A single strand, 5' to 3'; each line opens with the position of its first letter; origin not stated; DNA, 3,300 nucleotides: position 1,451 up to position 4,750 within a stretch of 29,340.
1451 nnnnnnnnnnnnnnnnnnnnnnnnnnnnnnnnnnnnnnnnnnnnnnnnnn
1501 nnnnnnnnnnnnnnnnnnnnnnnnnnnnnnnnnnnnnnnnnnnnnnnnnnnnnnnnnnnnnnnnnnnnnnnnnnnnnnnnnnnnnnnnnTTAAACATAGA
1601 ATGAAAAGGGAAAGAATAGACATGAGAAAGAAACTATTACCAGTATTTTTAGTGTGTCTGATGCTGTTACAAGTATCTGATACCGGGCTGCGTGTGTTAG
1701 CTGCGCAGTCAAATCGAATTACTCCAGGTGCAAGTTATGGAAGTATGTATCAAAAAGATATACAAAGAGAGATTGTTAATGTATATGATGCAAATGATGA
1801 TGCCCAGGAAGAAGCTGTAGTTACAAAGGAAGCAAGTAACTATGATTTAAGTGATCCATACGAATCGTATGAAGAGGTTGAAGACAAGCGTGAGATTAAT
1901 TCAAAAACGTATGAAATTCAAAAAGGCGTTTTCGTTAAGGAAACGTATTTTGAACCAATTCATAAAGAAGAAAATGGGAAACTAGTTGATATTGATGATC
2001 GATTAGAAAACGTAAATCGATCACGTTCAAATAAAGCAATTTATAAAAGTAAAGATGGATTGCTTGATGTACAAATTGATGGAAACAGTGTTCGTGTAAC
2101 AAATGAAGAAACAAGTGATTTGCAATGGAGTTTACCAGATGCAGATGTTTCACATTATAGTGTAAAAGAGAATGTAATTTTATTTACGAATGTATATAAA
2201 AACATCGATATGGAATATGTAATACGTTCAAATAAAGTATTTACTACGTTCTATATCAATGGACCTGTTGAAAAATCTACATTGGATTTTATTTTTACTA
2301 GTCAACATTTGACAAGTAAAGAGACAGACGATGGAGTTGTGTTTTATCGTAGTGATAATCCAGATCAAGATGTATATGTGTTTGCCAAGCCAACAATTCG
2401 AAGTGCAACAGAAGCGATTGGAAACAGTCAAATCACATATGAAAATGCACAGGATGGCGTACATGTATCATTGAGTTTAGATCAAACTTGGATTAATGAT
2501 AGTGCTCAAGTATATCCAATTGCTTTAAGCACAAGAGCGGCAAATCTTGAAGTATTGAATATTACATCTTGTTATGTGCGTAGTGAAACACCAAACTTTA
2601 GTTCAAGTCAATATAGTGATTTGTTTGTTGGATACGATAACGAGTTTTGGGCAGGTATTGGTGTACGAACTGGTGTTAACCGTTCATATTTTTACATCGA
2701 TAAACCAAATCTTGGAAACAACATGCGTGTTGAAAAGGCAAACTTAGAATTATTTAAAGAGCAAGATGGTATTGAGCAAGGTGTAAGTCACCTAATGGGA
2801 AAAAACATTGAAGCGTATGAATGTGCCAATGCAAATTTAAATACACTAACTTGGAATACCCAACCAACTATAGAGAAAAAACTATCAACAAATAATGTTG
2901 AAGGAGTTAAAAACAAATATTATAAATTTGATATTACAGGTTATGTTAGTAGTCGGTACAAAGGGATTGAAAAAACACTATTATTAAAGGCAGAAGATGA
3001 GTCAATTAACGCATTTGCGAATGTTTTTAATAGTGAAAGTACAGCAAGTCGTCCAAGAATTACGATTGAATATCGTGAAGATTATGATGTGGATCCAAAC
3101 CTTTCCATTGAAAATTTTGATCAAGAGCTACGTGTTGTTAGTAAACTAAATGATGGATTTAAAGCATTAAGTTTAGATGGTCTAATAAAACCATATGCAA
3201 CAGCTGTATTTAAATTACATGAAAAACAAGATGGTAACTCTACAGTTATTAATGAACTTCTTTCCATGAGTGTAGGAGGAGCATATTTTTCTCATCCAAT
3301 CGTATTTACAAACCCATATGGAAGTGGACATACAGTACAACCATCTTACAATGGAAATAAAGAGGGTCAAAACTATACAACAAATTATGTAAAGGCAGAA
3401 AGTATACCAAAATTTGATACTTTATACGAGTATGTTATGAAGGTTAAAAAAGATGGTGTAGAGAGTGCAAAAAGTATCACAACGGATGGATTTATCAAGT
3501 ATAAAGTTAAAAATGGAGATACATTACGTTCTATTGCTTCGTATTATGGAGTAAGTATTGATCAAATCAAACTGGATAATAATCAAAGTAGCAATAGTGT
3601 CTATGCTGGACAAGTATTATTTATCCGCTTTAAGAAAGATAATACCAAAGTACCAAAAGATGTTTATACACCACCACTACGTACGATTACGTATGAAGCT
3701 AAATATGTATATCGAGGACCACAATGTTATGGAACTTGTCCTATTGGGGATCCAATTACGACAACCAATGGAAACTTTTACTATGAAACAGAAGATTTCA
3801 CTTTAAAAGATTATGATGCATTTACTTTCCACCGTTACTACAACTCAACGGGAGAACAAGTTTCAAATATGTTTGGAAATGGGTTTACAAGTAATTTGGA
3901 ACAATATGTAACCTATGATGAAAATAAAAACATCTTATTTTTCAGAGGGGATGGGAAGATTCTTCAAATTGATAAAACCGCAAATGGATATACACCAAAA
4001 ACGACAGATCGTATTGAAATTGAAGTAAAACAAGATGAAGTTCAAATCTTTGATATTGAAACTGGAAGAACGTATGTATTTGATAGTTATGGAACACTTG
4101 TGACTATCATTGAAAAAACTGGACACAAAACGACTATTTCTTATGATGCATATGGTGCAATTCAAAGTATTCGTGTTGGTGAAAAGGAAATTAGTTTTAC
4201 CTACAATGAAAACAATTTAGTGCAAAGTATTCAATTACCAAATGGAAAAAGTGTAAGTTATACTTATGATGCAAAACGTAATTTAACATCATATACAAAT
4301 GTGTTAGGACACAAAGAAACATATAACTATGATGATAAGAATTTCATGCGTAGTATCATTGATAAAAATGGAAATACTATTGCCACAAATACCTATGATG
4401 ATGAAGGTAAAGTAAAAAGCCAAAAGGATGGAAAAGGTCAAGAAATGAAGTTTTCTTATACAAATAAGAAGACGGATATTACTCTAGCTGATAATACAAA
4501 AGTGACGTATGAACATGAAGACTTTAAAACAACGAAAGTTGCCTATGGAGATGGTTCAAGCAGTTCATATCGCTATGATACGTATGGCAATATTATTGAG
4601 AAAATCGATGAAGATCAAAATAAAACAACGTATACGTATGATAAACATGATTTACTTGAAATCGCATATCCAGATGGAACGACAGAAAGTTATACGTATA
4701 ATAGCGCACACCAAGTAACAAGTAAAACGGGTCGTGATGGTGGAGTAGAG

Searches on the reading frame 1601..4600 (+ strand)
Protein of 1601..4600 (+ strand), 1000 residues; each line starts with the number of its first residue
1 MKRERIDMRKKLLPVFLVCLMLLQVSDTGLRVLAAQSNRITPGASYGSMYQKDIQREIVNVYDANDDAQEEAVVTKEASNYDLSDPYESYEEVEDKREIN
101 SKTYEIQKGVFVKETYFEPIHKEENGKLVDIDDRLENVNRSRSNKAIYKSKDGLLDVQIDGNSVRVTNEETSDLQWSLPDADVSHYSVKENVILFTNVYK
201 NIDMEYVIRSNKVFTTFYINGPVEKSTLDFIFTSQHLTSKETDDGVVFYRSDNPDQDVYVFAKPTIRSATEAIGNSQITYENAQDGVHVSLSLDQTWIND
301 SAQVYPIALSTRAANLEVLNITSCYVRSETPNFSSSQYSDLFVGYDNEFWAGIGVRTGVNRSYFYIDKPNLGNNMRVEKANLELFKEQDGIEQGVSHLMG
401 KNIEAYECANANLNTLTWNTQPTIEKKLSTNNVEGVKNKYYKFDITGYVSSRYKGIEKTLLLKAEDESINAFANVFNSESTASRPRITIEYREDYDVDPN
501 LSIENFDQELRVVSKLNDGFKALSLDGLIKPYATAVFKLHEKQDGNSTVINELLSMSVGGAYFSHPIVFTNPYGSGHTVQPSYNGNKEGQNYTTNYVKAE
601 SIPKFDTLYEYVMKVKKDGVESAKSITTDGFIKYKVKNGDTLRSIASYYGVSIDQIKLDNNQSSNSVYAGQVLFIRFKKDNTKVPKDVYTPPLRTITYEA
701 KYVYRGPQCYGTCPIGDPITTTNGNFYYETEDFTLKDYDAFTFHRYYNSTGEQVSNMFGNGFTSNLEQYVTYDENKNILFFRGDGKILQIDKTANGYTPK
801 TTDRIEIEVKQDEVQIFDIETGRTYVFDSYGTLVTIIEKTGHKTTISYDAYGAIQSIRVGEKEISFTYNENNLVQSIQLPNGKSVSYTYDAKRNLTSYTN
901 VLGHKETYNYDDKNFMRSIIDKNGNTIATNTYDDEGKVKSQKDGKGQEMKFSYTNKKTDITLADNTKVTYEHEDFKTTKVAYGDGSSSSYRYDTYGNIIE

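Call 11: search_protein_families(library=pfam, proteins=[window:1601-4600:+], max_evalue=0.001)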
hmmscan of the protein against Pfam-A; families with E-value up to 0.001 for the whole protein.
window:1601-4600:+ (1000 aa): 4 families
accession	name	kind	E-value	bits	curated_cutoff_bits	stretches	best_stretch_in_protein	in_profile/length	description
PF20148.4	DUF6531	-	9.8e-16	58.3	24.1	1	716-788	1-72/74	Domain of unknown function (DUF6531)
PF05593.20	RHS_repeat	-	4e-13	49.8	22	1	868-903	1-36/38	RHS Repeat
PF01476.26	LysM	-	2.4e-11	43.8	20.9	1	634-675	1-42/43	LysM domain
PF24517.2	CBM96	-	5.8e-10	39.7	26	1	325-490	12-163/164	Carbohydrate-binding module family 96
